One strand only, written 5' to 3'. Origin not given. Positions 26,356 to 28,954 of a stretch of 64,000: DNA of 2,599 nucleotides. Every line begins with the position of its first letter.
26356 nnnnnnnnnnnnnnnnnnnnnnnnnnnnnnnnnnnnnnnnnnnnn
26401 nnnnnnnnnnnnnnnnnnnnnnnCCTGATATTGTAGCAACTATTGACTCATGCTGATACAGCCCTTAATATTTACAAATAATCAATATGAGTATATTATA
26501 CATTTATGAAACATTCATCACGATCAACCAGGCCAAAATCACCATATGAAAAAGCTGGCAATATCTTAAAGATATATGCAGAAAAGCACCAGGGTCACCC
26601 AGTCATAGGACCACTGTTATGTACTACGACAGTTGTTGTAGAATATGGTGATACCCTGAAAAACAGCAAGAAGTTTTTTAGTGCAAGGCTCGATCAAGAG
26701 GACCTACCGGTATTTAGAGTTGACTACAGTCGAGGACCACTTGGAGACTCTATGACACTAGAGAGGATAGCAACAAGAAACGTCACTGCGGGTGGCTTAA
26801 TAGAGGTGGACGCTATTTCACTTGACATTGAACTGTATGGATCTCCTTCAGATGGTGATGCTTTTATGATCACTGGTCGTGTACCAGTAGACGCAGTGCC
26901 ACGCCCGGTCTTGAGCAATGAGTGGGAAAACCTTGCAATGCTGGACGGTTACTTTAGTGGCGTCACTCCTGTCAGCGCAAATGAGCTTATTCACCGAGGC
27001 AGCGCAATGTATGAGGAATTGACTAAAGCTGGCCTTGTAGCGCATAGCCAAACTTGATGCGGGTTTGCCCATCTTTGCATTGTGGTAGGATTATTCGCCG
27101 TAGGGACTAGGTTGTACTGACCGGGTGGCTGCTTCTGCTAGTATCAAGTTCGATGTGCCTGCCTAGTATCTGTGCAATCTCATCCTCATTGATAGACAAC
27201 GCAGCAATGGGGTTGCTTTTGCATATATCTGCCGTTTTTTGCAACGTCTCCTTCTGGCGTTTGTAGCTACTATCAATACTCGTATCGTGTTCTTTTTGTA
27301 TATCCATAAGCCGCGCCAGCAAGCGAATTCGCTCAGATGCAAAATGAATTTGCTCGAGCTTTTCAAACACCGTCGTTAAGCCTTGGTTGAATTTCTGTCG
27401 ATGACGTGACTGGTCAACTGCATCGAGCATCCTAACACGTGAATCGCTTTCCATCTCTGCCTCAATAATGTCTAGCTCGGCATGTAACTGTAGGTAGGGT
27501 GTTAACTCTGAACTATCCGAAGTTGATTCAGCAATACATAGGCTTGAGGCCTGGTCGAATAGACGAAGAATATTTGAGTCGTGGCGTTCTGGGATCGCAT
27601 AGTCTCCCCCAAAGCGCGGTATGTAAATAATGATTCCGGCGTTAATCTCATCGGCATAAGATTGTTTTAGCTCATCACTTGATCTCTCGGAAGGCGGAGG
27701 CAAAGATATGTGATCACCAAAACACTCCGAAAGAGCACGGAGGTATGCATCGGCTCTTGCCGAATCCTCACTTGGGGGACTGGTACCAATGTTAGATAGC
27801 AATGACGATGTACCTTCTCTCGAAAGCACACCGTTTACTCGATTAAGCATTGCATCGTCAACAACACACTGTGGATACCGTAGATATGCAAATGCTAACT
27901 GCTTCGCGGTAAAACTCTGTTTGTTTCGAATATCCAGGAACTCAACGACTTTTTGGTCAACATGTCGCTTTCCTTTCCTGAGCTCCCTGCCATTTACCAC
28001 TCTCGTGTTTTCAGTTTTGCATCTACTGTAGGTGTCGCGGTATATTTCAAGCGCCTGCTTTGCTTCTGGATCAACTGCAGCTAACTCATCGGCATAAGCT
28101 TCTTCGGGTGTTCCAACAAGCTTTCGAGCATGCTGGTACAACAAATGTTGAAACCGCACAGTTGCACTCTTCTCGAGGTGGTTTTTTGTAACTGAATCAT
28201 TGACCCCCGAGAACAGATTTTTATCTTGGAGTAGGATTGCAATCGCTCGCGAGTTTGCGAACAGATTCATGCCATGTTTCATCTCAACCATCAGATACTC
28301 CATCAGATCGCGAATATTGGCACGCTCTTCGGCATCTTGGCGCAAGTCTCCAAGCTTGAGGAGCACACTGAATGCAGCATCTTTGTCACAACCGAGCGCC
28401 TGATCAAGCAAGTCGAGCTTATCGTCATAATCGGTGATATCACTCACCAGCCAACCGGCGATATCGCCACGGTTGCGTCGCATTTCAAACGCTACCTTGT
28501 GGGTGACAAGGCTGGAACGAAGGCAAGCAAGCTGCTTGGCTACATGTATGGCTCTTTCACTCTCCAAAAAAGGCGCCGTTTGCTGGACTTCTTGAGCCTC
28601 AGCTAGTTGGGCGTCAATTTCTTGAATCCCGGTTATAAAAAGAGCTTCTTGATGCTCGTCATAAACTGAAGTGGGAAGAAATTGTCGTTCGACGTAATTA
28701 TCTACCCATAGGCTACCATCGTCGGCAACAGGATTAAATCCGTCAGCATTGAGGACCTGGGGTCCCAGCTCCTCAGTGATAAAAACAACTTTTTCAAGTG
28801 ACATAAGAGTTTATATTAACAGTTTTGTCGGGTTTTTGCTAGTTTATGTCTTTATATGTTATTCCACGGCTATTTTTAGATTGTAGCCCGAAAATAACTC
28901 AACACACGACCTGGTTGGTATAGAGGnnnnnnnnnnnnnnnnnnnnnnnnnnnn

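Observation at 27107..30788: Uncharacterised cassette: His-rich 419-aa protein coupled to a degenerate TIGR00725/LOG-like protein, plus a 565-aa helical orphan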

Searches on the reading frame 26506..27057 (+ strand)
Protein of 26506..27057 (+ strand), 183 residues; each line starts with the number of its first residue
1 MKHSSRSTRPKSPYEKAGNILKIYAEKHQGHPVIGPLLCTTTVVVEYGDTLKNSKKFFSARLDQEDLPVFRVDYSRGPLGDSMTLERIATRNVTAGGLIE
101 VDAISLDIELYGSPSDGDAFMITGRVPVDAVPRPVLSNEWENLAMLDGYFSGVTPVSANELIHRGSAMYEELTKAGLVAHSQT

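Call 3: search_protein_families(library=pfam, proteins=[window:26506-27057:+], max_evalue=1)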
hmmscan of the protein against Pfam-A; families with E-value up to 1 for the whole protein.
window:26506-27057:+ (183 aa): 0 families

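Call 4: search_protein_families(library=ncbifam, proteins=[window:26506-27057:+], max_evalue=1)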
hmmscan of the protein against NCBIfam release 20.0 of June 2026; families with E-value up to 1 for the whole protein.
window:26506-27057:+ (183 aa): 0 families

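Call 5: search_protein_families(library=padloc, proteins=[window:26506-27057:+], max_evalue=1)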
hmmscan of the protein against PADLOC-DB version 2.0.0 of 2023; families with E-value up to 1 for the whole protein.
window:26506-27057:+ (183 aa): 0 families

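Call 48: search_protein_families(library=phrogs, proteins=[window:26506-27057:+], max_evalue=0.1)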
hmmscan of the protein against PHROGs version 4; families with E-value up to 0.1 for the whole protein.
window:26506-27057:+ (183 aa): 0 families

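Call 66: find_homologous_proteins(query=window:26506-27057:+)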
Query window:26506-27057:+ (183 aa): 2 proteins with E <= 0.001 among 59 candidates.
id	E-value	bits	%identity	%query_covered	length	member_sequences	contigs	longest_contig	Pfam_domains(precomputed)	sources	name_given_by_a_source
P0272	3.0e-57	211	100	55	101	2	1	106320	-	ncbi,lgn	-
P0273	1.2e-48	183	89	55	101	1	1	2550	-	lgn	-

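Call 67: find_encoding_contigs(protein=P0273, flank=3000, max_places=3)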
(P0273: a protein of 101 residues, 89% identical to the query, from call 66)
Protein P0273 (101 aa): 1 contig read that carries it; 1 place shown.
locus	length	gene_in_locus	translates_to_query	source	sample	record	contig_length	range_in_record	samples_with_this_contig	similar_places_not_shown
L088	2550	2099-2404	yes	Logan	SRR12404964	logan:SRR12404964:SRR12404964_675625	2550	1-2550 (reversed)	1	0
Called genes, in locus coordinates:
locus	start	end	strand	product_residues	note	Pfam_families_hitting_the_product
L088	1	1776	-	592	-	?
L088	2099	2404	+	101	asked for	-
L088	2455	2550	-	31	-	?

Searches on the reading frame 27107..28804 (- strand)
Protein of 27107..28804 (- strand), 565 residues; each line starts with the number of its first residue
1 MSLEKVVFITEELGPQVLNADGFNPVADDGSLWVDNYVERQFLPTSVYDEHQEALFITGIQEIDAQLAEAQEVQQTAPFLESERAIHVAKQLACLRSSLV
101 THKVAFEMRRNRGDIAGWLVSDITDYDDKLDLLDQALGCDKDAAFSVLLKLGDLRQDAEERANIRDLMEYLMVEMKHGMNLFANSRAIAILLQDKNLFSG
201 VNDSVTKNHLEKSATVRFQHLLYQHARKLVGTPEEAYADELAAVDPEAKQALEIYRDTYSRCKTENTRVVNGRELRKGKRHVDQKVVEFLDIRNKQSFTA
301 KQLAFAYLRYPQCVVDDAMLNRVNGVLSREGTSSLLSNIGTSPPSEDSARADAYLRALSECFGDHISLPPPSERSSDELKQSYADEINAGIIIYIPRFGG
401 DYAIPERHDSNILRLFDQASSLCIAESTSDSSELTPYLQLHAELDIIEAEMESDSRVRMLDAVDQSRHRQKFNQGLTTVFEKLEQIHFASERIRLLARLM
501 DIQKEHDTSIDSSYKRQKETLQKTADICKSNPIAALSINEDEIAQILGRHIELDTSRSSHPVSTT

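Call 3: search_protein_families(library=pfam, proteins=[window:27107-28804:-], max_evalue=1)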
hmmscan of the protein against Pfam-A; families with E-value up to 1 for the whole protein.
window:27107-28804:- (565 aa): 0 families

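Call 4: search_protein_families(library=ncbifam, proteins=[window:27107-28804:-], max_evalue=1)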
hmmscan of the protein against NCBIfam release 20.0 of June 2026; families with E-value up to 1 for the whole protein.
window:27107-28804:- (565 aa): 0 families

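Call 5: search_protein_families(library=padloc, proteins=[window:27107-28804:-], max_evalue=1)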
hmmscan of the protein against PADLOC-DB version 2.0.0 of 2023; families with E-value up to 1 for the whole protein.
window:27107-28804:- (565 aa): 0 families

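Call 15: find_homologous_proteins(query=window:27107-28804:-)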
Query window:27107-28804:- (565 aa): 2 proteins with E <= 0.001 among 8000 candidates.
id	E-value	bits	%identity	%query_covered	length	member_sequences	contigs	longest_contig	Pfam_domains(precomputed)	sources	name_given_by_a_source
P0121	0.0e+0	1248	100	100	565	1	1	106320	-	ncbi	-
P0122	2.9e-44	170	27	98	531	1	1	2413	-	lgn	-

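Call 16: find_encoding_contigs(protein=P0121, flank=3000, max_places=2)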
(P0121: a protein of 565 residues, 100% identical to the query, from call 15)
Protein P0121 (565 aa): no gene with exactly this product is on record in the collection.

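Call 18: find_encoding_contigs(protein=P0122, flank=3000, max_places=2)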
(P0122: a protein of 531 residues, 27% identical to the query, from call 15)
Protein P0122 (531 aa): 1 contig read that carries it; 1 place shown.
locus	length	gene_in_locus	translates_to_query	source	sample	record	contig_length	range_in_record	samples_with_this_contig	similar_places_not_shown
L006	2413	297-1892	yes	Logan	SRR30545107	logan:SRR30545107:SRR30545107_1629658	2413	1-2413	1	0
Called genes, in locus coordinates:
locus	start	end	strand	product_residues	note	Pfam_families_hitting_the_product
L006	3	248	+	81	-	?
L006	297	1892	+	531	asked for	-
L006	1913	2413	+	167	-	?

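Call 48: search_protein_families(library=phrogs, proteins=[window:27107-28804:-], max_evalue=0.1)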
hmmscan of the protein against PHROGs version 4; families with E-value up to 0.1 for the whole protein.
window:27107-28804:- (565 aa): 0 families

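Call 64: search_dna_similar(query=window:27107-28804:-, collection=phages, mode=protein, max_evalue=0.001, max_rows=5)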
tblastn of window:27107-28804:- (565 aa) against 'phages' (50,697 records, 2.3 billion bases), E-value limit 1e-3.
No match.

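Call 65: search_dna_similar(query=window:27107-28804:-, collection=plasmids, mode=protein, max_evalue=0.001, max_rows=5)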
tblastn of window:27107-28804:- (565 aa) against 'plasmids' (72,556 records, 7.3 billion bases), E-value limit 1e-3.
No match.

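Call 88: predict_structure(alignment_id=A5)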
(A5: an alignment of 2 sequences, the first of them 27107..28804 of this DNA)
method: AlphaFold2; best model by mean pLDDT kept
length: 565 residues; sequences in the alignment: 2
mean_pLDDT: 48.8   pTM: 0.29
mean pLDDT of the five models: 48.8, 48.8, 47.2, 46.7, 44.8
residues with pLDDT >= 90: 0; 70-90: 49; 50-70: 208; < 50: 308
segments of 3 or more residues with pLDDT < 50: 1-51, 110-120, 122-127, 138-146, 180-183, 204-214, 258-438, 454-460, 532-538, 553-565
pLDDT, mean of each block of 10 residues (from residue 1): 29 31 30 31 38 56 65 62 59 57 52 46 48 50 49 62 59 54 53 57 47 51 64 69 66 58 34 28 29 31 42 36 38 28 33 43 34 43 42 28 31 44 37 45 60 49 57 72 65 75 65 74 72 48 72 40 33
secondary structure, 60 per line:
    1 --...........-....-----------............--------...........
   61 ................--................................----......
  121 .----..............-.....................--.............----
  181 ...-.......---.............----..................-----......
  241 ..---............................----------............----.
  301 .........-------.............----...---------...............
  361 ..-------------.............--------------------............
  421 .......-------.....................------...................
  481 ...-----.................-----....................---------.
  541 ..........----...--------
elements in order: H3-13 H15-18 H30-41 H50-76 H79-110 H115-121 H126-139 H141-161 H164-176 H185-191 H195-207 H212-229 H235-242 H246-273 H284-295 H300-309 H317-329 H346-362 H376-388 H409-427 H435-455 H462-483 H489-505 H511-530 H540-550
